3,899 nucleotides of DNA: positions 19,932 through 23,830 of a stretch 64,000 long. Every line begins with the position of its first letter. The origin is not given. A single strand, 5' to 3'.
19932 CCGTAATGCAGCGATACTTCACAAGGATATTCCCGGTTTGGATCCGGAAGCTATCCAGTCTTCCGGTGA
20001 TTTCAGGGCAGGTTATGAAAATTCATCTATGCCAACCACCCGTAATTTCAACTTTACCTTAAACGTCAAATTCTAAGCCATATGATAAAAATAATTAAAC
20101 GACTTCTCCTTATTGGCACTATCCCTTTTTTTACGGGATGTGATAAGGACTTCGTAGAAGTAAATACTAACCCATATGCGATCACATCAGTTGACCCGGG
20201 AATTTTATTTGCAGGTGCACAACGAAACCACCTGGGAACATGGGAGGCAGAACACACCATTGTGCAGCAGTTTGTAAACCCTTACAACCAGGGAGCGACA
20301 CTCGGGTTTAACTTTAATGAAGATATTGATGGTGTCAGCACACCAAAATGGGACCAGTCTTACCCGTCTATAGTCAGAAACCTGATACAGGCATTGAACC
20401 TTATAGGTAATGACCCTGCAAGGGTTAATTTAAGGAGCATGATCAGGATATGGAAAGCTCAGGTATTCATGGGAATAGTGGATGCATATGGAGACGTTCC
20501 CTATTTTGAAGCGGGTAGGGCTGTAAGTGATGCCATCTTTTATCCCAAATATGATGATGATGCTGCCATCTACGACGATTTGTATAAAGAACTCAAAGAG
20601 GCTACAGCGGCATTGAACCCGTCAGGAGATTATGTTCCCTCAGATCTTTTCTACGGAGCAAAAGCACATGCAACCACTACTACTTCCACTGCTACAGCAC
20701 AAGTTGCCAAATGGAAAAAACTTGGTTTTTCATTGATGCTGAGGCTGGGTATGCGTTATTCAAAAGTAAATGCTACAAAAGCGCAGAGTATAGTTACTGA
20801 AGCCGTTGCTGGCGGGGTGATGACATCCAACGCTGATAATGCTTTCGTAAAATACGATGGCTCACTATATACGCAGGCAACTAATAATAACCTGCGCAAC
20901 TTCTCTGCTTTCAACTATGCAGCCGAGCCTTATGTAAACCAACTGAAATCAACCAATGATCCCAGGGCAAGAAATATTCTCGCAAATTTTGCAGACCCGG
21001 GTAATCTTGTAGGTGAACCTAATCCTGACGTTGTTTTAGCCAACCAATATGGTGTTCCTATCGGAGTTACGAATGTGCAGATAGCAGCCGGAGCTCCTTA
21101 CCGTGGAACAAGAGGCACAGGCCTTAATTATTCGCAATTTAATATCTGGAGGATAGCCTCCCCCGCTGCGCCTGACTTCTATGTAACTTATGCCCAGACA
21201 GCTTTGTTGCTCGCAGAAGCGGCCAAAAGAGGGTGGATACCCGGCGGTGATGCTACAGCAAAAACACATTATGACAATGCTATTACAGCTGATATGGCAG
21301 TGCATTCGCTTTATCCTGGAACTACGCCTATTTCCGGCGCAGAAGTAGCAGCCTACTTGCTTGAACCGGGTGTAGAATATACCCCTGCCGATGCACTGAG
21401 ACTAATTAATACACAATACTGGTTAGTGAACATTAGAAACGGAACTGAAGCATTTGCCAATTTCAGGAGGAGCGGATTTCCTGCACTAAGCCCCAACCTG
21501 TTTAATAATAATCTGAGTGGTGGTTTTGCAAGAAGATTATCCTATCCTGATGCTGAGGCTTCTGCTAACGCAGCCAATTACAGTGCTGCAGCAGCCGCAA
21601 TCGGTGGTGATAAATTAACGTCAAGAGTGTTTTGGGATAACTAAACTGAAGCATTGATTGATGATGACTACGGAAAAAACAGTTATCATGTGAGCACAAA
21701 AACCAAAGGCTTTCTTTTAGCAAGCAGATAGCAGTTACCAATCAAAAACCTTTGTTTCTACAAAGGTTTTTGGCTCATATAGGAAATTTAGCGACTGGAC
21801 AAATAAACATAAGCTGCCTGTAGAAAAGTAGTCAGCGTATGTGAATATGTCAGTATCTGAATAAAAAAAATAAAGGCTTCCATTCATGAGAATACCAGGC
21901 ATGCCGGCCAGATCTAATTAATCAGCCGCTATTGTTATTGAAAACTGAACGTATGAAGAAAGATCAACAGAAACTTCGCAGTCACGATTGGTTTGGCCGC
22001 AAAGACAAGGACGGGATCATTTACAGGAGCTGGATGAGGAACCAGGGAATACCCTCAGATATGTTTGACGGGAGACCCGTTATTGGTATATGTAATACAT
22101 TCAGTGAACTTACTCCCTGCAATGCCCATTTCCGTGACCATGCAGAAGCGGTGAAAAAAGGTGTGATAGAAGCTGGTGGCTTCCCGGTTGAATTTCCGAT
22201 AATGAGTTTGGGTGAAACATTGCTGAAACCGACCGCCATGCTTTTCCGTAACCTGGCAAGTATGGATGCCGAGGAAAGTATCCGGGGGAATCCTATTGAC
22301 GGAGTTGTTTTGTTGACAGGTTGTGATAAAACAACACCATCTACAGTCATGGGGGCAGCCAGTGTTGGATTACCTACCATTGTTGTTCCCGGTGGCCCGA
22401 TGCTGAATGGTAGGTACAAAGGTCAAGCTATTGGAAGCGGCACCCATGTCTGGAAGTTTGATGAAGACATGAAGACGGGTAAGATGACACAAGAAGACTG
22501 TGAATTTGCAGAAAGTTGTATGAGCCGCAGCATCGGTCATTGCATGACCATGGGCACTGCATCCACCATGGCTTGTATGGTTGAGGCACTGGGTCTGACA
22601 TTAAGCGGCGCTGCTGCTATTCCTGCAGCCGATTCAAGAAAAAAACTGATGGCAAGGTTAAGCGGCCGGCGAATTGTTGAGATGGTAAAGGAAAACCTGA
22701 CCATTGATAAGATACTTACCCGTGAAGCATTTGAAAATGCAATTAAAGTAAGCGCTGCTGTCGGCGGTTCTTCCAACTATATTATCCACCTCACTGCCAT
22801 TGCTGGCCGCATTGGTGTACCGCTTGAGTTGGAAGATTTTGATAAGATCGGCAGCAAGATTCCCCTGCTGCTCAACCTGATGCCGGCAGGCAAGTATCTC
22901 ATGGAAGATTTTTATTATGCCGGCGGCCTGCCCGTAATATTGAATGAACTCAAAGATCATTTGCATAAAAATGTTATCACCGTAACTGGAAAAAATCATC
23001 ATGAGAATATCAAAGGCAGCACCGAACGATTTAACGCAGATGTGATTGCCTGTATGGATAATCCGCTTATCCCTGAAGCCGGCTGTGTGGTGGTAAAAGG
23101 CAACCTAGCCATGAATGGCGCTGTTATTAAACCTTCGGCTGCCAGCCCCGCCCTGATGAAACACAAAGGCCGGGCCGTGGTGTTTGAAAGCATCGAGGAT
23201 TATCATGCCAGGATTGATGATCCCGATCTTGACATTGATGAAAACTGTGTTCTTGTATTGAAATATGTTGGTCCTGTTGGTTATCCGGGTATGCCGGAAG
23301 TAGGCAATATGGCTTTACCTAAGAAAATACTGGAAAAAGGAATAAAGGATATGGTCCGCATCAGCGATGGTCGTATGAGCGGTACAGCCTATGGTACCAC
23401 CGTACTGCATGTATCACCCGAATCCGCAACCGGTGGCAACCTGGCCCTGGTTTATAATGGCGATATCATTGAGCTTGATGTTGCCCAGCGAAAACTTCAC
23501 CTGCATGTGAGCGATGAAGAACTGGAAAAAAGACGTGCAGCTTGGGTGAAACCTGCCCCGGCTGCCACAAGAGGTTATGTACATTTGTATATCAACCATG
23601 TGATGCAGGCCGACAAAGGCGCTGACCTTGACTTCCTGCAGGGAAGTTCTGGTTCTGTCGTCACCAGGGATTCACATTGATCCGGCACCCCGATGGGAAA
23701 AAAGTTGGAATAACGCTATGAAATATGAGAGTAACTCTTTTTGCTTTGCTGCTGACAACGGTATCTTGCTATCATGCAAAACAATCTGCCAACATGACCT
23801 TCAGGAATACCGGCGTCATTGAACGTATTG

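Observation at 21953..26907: Oxidative (Weimberg/Dahms-like) pentonate route embedded in a xylan PUL operon, apparently split between periplasm and cytoplasm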

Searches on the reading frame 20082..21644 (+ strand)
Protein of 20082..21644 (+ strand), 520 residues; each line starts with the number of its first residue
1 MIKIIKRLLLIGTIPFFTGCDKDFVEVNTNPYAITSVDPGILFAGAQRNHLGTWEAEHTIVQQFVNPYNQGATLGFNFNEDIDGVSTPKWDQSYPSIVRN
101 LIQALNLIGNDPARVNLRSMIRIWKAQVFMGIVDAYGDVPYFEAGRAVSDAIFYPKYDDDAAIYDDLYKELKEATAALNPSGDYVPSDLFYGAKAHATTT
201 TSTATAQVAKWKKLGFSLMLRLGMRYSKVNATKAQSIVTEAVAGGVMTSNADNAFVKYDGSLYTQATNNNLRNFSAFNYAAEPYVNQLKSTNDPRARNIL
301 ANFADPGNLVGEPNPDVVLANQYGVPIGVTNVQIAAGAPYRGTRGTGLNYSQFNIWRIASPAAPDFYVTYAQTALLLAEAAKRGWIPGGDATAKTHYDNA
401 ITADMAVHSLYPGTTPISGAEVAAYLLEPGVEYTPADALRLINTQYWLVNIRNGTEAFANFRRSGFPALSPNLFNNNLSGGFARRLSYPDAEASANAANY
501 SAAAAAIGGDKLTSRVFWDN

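Call 5: search_protein_families(library=pfam, proteins=[window:20082-21644:+])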
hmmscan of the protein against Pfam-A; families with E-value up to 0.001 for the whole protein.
window:20082-21644:+ (520 aa): 2 families
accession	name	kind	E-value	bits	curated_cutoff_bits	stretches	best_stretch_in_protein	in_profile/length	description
PF12771.13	SusD-like_2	-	2.3e-64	218.2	27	1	33-489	3-415/415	Starch-binding associating with outer membrane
PF12741.13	SusD-like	-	4.5e-46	158.3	27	2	83-408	76-360/495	Susd and RagB outer membrane lipoprotein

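Call 6: search_protein_families(library=ncbifam, proteins=[window:20082-21644:+])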
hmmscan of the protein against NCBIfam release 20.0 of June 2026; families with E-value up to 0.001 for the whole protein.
window:20082-21644:+ (520 aa): 0 families

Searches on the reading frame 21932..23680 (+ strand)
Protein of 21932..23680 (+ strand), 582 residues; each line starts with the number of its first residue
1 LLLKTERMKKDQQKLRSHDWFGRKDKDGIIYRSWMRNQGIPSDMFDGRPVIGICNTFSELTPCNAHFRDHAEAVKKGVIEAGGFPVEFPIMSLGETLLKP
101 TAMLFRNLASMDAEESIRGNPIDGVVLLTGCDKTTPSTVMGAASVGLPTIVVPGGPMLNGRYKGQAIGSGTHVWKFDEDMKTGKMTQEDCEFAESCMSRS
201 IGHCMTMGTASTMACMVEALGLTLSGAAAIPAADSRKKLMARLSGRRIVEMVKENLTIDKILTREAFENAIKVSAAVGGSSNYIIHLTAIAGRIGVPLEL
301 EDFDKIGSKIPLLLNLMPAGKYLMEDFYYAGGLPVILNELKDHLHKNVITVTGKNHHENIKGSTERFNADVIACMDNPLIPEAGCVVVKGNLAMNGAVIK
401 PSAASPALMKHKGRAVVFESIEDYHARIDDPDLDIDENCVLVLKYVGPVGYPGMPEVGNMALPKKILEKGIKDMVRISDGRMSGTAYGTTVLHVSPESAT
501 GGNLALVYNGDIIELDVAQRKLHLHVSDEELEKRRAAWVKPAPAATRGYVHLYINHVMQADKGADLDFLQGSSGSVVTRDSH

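Call 5: search_protein_families(library=pfam, proteins=[window:21932-23680:+])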
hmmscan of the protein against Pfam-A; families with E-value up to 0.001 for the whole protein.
window:21932-23680:+ (582 aa): 2 families
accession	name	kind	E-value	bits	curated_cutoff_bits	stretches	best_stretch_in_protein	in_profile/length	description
PF00920.27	ILVD_EDD_N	-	4.5e-108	361.6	27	1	48-359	1-316/316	Dihydroxy-acid/6-phosphogluconate dehydratase N-terminal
PF24877.1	ILV_EDD_C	-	1.5e-64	217.4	27.7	1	370-564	1-191/191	Dihydroxy-acid/6-phosphogluconate dehydratase C-terminal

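Call 6: search_protein_families(library=ncbifam, proteins=[window:21932-23680:+])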
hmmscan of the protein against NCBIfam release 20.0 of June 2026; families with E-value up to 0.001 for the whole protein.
window:21932-23680:+ (582 aa): 8 families
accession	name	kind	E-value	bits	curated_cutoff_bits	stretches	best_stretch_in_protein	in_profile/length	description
NF004784.0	PRK06131.1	subfamily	4e-274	910.4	539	1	8-582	3-576/576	dihydroxy-acid dehydratase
NF009559.0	PRK13016.1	equivalog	1.2e-257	855.8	882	1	8-581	3-576/578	L-arabinonate dehydratase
NF009560.0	PRK13017.1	subfamily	3.3e-241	801.7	684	1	8-572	3-581/595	dihydroxy-acid dehydratase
NF002068.0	PRK00911.1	subfamily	3.8e-144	481.3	644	1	31-565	19-554/559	dihydroxy-acid dehydratase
TIGR00110.1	ilvD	equivalog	2.2e-137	458.9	618.15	1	32-566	3-541/543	dihydroxy-acid dehydratase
NF009103.0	PRK12448.1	equivalog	7.9e-86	288.6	710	2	32-361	19-362/616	dihydroxy-acid dehydratase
TIGR01196.1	edd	equivalog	1.3e-63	215.3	708.25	1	101-540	123-570/601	phosphogluconate dehydratase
TIGR03432.1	yjhG_yagF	hypoth_equivalog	2.3e-55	187.9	808.15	2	103-360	127-388/640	YjhG/YagF family D-xylonate dehydratase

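Call 10: search_solved_structures(query=window:21932-23680:+, max_evalue=1e-20)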
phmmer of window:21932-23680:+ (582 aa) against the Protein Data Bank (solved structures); distinct sequences matched with E-value up to 1e-20: 18.
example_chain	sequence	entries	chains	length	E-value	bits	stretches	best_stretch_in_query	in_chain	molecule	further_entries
8ej0_A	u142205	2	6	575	6.2e-259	863.3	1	10-582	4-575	Dihydroxyacid dehydratase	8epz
5j83_A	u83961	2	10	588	3.3e-233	778.4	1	11-582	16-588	Dihydroxyacid dehydratase/phosphogluconate dehydratase | Dihydroxy-acid dehydratase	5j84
5j85_A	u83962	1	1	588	8.7e-233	777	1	11-582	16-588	Dihydroxyacid dehydratase/phosphogluconate dehydratase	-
9evv_A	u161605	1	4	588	2.5e-232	775.5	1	11-581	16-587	L-arabinonate dehydratase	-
7m3k_A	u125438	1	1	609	2.4e-141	475.2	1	13-537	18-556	Galactonate dehydratase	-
5oyn_A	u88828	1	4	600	2e-134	452.3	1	6-569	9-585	Dehydratase, IlvD/Edd family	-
6nte_A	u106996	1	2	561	7.9e-92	311.7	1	32-567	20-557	Dihydroxy-acid dehydratase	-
6ovt_A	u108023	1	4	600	4e-91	309.4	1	31-564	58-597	Dihydroxy-acid dehydratase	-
8ikz_A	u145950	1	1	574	2.9e-80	273.5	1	47-564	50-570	Dihydroxy-acid dehydratase, chloroplastic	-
5ym0_A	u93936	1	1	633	3.2e-80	273.3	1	47-564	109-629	Dihydroxy-acid dehydratase, chloroplastic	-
8hs0_A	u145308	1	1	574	6.3e-80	272.4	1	47-564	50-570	Dihydroxy-acid dehydratase, chloroplastic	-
9jsq_A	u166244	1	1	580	1e-79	271.7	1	47-564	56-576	Dihydroxy-acid dehydratase, chloroplastic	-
9l8r_A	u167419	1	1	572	1.2e-79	271.4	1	47-564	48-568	Dihydroxy-acid dehydratase, chloroplastic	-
5ze4_A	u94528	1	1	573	1.2e-79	271.4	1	47-564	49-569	Dihydroxy-acid dehydratase, chloroplastic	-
9jpi_A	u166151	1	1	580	1.3e-79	271.3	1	47-564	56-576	Dihydroxy-acid dehydratase, chloroplastic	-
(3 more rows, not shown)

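Call 51: search_solved_structures(query=window:21953-23680:+, max_evalue=1e-200, show_alignments=2)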
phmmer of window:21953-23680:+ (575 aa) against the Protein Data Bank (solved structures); distinct sequences matched with E-value up to 1e-200: 4.
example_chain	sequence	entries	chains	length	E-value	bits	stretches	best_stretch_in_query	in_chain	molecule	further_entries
8ej0_A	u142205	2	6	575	6.5e-259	863.2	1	3-575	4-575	Dihydroxyacid dehydratase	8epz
5j83_A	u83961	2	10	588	9.9e-233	776.8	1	6-575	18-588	Dihydroxyacid dehydratase/phosphogluconate dehydratase | Dihydroxy-acid dehydratase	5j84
5j85_A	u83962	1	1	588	2.6e-232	775.4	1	6-575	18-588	Dihydroxyacid dehydratase/phosphogluconate dehydratase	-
9evv_A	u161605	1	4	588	7.3e-232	773.9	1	6-574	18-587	L-arabinonate dehydratase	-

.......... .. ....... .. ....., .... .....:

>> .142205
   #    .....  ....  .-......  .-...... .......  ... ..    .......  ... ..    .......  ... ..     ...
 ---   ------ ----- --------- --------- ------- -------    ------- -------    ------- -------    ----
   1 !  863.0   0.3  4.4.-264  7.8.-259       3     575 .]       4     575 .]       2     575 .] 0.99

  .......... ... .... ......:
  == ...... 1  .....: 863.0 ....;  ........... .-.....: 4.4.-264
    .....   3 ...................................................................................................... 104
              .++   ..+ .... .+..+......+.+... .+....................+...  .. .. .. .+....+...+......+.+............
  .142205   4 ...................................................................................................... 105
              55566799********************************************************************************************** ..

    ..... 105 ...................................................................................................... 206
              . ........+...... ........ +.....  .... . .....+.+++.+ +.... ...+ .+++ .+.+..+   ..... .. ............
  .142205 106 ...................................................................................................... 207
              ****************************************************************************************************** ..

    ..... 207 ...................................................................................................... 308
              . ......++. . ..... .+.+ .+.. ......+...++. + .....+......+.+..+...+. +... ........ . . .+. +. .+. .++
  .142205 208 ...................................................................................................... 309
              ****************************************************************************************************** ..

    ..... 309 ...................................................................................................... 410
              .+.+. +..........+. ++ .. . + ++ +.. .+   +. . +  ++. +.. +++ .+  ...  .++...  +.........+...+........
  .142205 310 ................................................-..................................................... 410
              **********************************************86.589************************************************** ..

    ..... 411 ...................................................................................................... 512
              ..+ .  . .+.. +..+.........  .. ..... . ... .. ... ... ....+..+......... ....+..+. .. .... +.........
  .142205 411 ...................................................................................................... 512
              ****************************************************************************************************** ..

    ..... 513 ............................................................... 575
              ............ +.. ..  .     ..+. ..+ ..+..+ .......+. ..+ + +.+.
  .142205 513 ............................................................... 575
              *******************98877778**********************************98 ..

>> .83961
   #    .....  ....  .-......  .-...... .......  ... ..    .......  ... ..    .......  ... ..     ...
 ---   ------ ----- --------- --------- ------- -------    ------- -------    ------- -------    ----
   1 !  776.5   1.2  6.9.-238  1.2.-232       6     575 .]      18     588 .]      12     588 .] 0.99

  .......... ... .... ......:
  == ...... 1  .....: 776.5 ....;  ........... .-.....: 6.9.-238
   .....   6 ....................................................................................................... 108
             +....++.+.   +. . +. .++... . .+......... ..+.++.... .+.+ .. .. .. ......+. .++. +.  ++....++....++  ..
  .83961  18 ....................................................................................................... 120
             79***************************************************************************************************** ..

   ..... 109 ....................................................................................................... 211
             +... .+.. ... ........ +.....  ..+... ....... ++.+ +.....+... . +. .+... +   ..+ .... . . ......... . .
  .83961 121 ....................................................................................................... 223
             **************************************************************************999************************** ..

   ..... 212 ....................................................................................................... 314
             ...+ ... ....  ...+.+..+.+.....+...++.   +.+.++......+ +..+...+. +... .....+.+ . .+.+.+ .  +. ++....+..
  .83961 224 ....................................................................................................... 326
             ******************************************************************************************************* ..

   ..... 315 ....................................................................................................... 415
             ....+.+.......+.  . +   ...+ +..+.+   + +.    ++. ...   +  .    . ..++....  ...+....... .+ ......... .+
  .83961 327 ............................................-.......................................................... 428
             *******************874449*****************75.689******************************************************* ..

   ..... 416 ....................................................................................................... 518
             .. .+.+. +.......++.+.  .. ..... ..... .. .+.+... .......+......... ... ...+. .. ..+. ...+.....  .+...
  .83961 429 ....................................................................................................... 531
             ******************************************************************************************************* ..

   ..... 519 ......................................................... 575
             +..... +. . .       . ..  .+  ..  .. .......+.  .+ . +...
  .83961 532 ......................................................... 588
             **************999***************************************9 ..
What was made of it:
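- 21953..23680 (+): IlvD/EDD sugar-acid dehydratase (pentonate dehydratase type). No signal peptide. Calls 5, 6, 10 and 51.
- On IlvD/EDD sugar-acid dehydratases (SADHT): The alignment to 8EJ0 and 5J83 (call 51) shows TPCNAH, GCDKT, GHCMT, MSGTAYG and the terminal ...RDSH.
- Dehydratase (calls 6, 10, 51) Cys, Ser-Gly-Thr-Ala and terminal His are present (call 51).
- Tried and rejected: Scores are far below the family cut-offs, and the SGTA and C-terminal His markers are present (calls 6, 10, 51).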
